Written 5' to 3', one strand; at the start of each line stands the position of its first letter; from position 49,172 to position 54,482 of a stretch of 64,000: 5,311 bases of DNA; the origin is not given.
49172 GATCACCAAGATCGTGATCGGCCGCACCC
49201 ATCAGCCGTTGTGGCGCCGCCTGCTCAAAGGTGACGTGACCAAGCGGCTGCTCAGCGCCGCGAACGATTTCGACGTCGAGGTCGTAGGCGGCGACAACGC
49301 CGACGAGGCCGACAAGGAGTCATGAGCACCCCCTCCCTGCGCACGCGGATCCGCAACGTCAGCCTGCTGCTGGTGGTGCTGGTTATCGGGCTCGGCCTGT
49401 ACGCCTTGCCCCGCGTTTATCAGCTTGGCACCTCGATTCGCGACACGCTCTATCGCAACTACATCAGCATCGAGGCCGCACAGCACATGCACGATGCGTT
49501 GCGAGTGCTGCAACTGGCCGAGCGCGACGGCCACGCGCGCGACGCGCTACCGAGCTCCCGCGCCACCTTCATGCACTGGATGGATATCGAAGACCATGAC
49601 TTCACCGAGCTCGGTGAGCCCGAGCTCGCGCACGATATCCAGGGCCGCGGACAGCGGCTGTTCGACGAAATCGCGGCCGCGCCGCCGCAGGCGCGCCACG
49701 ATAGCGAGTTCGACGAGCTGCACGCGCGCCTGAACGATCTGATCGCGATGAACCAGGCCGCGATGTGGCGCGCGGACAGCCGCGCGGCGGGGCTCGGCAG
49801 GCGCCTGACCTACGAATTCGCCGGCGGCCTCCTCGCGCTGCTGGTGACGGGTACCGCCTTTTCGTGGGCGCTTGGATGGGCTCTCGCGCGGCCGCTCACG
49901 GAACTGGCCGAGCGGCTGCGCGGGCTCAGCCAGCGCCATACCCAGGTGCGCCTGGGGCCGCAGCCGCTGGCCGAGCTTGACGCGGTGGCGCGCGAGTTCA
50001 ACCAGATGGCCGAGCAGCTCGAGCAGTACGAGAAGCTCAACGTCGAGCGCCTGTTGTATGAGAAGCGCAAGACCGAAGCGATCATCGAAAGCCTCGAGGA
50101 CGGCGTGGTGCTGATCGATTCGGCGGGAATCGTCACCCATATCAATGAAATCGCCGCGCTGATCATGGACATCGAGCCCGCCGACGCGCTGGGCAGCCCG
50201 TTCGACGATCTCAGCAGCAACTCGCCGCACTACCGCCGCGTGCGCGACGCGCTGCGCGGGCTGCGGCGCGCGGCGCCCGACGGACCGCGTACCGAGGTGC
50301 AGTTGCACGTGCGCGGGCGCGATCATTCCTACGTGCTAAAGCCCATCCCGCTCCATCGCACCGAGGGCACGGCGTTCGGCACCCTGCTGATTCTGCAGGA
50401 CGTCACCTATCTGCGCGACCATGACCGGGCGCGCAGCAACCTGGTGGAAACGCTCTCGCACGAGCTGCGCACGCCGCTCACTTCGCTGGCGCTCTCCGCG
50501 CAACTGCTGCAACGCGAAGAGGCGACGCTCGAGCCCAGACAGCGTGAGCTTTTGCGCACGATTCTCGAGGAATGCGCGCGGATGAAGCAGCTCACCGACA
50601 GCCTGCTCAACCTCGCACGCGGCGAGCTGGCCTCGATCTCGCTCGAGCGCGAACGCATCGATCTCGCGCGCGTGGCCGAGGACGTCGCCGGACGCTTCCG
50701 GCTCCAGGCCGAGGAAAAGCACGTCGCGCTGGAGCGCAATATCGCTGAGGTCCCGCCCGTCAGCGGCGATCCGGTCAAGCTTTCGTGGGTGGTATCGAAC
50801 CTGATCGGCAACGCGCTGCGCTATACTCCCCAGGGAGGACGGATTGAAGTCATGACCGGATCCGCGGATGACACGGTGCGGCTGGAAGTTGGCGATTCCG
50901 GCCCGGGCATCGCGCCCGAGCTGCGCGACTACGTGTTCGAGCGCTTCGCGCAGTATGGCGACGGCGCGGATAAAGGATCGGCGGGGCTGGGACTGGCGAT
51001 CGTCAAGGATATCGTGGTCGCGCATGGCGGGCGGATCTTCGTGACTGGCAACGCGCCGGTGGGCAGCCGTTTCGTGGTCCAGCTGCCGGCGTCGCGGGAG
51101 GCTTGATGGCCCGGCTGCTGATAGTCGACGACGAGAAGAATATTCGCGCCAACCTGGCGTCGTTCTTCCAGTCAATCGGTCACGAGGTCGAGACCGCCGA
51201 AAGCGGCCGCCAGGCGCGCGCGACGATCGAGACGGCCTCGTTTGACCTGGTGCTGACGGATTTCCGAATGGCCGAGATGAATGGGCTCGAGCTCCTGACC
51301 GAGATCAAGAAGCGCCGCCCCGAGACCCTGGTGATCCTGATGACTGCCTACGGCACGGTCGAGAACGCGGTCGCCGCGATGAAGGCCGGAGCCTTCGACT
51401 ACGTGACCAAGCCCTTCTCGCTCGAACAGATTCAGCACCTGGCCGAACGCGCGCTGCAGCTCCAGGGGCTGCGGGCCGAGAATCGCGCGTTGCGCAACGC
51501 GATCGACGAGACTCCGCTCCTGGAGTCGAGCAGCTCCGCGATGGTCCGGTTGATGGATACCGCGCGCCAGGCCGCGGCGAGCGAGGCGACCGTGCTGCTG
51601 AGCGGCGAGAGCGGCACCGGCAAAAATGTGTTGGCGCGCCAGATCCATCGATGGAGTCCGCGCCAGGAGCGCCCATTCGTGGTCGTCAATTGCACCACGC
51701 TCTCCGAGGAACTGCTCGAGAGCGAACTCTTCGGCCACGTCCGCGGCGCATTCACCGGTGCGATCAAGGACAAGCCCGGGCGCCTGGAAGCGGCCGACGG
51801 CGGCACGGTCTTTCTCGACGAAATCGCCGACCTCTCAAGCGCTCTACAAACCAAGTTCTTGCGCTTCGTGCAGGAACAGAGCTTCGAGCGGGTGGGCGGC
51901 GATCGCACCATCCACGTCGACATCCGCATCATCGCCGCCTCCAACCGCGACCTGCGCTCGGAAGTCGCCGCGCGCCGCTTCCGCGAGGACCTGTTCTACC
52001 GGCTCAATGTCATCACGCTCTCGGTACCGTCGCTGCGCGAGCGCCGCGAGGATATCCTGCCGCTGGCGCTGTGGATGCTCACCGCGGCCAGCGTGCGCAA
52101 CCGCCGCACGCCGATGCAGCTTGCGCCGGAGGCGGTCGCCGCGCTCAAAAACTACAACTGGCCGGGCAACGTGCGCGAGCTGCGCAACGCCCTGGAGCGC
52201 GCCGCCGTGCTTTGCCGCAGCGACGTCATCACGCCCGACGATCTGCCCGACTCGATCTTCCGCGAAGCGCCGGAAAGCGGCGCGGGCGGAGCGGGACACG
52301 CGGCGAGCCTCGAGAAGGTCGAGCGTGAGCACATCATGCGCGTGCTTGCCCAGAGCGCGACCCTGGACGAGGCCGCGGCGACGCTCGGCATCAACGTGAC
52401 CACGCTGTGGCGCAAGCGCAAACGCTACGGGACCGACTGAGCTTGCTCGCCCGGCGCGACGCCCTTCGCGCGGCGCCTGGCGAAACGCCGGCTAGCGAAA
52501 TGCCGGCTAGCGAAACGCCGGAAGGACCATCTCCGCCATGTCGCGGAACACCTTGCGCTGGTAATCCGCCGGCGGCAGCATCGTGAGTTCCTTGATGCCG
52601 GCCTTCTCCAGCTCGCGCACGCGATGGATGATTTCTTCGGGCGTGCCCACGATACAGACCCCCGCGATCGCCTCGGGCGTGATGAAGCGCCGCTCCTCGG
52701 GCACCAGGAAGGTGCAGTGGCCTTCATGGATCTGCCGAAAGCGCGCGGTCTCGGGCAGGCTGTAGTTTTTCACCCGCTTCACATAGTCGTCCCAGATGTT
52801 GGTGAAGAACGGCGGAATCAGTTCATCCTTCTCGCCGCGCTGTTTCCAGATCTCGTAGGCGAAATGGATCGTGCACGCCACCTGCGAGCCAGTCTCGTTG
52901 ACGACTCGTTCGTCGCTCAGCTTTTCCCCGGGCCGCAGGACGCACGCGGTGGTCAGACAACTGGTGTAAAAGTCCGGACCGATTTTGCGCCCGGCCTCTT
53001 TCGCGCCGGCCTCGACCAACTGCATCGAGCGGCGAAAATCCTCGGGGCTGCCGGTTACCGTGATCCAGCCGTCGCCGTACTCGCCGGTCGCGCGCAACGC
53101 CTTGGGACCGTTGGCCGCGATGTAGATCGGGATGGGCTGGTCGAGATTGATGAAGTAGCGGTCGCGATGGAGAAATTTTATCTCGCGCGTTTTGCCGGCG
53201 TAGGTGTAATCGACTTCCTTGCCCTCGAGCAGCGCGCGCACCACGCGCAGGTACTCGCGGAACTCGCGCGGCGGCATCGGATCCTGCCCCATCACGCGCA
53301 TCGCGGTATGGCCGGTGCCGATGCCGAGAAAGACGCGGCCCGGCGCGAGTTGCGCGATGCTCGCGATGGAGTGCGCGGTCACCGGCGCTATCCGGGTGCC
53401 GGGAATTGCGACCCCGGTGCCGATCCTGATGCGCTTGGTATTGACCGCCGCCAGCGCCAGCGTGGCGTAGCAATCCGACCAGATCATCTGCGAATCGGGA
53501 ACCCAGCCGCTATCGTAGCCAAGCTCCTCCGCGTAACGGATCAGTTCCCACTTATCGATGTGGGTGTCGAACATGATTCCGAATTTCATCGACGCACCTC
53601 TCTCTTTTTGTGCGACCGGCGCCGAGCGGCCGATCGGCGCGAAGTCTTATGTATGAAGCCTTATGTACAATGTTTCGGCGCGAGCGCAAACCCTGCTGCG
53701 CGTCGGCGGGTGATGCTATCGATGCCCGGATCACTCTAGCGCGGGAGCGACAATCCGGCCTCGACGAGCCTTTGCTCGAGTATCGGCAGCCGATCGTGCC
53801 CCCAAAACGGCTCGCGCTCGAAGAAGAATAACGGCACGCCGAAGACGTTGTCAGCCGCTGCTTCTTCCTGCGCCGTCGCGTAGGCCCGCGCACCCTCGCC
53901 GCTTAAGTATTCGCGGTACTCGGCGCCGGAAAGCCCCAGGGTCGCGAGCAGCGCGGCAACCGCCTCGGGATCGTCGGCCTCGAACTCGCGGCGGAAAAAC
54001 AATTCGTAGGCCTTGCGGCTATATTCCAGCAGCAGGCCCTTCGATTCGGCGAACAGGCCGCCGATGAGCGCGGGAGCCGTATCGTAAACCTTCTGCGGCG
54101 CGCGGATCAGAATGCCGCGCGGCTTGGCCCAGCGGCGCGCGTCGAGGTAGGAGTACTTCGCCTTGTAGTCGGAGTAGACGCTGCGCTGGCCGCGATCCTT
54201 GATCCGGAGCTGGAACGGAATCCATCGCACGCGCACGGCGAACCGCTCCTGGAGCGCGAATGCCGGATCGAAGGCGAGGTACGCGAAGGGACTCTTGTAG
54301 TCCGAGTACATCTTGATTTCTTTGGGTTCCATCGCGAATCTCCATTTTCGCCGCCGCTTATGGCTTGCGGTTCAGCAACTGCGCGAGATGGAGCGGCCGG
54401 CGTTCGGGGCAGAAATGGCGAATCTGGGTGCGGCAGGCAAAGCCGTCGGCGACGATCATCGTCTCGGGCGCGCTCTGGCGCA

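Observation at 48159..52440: Kdp K+ pump wired to a non-canonical regulatory module: split KdpD sensor, generic kinase and sigma54-dependent regulator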

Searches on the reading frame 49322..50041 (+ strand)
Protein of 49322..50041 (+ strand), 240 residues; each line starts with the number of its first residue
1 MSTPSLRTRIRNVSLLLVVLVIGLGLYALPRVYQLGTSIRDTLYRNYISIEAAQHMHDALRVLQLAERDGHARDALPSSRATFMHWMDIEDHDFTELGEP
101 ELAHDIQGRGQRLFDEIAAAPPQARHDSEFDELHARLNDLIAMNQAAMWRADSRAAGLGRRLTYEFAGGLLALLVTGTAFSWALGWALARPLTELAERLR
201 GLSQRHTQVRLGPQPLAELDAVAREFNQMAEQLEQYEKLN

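Call 59: search_solved_structures(query=window:49322-50041:+, max_evalue=10, show_alignments=2)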
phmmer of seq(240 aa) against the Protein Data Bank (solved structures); distinct sequences matched with E-value up to 10: 3.
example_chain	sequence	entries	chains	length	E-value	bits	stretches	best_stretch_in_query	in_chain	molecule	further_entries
1shk_A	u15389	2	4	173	0.23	14.3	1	167-235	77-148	SHIKIMATE KINASE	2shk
1e6c_A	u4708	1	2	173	0.31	13.8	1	167-235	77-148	SHIKIMATE KINASE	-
8a3k_UNK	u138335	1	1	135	1.1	12.1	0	188-235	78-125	sc-apCC-4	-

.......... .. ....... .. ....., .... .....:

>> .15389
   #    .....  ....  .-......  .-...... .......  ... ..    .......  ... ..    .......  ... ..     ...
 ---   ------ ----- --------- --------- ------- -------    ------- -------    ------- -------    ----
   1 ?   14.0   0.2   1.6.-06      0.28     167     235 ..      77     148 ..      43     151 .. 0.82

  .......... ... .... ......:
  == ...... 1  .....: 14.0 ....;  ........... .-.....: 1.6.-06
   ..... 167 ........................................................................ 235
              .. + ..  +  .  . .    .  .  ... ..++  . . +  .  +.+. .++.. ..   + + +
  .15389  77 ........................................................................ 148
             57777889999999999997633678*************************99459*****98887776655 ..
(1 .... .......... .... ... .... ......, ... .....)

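Call 74: predict_structure(alignment_id=A2)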
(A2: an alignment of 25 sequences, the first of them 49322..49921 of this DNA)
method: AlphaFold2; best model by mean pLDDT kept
length: 200 residues; sequences in the alignment: 25
mean_pLDDT: 86.5   pTM: 0.69
mean pLDDT of the five models: 86.5, 84.7, 84.4, 81.4, 80.8
residues with pLDDT >= 90: 91; 70-90: 98; 50-70: 10; < 50: 1
segments of 3 or more residues with pLDDT < 50: none
pLDDT, mean of each block of 10 residues (from residue 1): 66 82 82 81 91 98 96 96 95 81 96 96 92 98 93 84 81 81 72 69
secondary structure, 60 per line:
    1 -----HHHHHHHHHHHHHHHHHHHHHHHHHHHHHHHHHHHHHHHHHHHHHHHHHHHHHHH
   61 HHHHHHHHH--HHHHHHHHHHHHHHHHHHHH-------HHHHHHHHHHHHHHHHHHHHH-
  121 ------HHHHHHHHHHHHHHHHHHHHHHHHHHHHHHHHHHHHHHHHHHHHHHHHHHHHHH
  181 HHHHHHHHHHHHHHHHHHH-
elements in order: H6-69 H72-91 H99-119 H127-199

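Call 77: fold_search(model_id=the predicted structure, library=pdb)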
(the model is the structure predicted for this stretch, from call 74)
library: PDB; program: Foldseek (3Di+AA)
matches with E <= 10: 855; with E <= 0.001: 0
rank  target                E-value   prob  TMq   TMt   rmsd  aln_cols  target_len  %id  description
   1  9m08_C                2.7e-02  1.00  0.54  0.67   4.0       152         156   10  Structure of outer membrane lipoprotein QseG and histidine kinase QseE complex (released 2025-11-19)
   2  9min_I                3.0e-02  0.95  0.28  0.39   8.7       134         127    9  Structure of a designed minibinder to NYESO1-A*02:01 (released 2025-08-06)
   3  6s1a_B                3.2e-02  0.99  0.32  0.40   7.0       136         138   12  Ligand binding domain of the P. putida receptor PcaY_PP (released 2020-10-21)
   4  6s1a_A                5.6e-02  0.97  0.33  0.42   6.8       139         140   12  Ligand binding domain of the P. putida receptor PcaY_PP (released 2020-10-21)
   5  9min_D                5.6e-02  0.85  0.27  0.37   9.0       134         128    9  Structure of a designed minibinder to NYESO1-A*02:01 (released 2025-08-06)
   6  1f1m_A                6.5e-02  1.00  0.47  0.56   4.2       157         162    5  CRYSTAL STRUCTURE OF OUTER SURFACE PROTEIN C (OSPC) (released 2001-04-04)
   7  4llc_A                7.6e-02  1.00  0.49  0.75   2.7       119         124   20  The crystal structure of R60E mutant of the histidine kinase (KinB) sensor domain from Pseudomonas aeruginosa PA01 (released 2013-08-07)
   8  6egc                  8.5e-02  0.99  0.38  0.48   7.6       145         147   15  Single-chain version of 2L4HC2_23 (PDB 5J0K) (released 2019-05-29)
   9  6s33_A                8.5e-02  0.98  0.34  0.45   6.9       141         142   10  Ligand binding domain of the P. putida receptor PcaY_PP in complex with Protocatechuate (released 2020-10-21)
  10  5jgp                  9.4e-02  0.99  0.45  0.42   6.6       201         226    9  Crystal structure of the nitrate/nitrite sensor NarQ fragment bound with iodide ions (released 2017-05-31)
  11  6s38_A                9.4e-02  0.97  0.35  0.45   6.8       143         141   10  Ligand binding domain of the P. putida receptor PcaY_PP in complex with quinate (released 2020-10-21)
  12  5iji                  1.2e-01  0.98  0.45  0.42   6.7       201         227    9  Fragment of nitrate/nitrite sensor histidine kinase NarQ (WT) in symmetric holo state (released 2017-05-31)
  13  8tn1_A                1.2e-01  0.87  0.31  0.38   8.8       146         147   11  De novo designed protein binds poly ADP ribose polymerase inhibitors (PARPi) - apo (released 2024-04-24)
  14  6s33_B                1.2e-01  0.69  0.23  0.31   9.7       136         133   13  Ligand binding domain of the P. putida receptor PcaY_PP in complex with Protocatechuate (released 2020-10-21)
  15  6s37_A                1.3e-01  0.95  0.33  0.43   7.0       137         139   10  Ligand binding domain of the P. putida receptor PcaY_PP in complex with salicylic acid (released 2020-10-21)
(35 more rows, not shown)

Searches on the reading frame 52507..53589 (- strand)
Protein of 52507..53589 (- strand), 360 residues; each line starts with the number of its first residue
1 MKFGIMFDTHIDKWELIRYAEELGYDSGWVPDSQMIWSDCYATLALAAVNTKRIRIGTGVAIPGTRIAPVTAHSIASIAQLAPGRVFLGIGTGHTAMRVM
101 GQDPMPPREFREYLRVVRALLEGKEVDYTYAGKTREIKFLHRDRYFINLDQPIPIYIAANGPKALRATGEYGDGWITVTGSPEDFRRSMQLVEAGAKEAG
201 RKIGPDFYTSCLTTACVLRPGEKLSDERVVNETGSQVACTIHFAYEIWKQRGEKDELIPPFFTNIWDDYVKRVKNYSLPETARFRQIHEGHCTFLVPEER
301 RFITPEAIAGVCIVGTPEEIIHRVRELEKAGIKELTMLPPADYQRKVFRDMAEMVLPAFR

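Call 32: search_protein_families(library=pfam, proteins=[window:52507-53589:-], max_evalue=0.01)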
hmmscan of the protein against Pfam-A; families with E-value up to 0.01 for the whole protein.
window:52507-53589:- (360 aa): 1 family
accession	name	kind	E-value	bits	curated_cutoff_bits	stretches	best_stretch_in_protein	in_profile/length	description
PF00296.26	Bac_luciferase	-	1.5e-52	179.4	27.9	1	15-333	27-313/314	Luciferase-like monooxygenase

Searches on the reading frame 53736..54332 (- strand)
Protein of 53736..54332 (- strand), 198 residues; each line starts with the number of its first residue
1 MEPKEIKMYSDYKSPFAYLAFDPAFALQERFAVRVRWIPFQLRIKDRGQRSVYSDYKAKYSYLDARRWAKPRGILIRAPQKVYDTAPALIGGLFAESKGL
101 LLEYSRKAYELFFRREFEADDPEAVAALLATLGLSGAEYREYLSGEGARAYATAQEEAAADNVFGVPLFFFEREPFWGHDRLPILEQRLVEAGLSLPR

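Call 32: search_protein_families(library=pfam, proteins=[window:53736-54332:-], max_evalue=0.01)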
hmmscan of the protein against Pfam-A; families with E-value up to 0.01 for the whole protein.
window:53736-54332:- (198 aa): 1 family
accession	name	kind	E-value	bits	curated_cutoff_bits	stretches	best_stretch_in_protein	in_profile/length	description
PF01323.26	DSBA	-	2.2e-23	83.5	25.6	1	6-189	2-190/191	DSBA-like thioredoxin domain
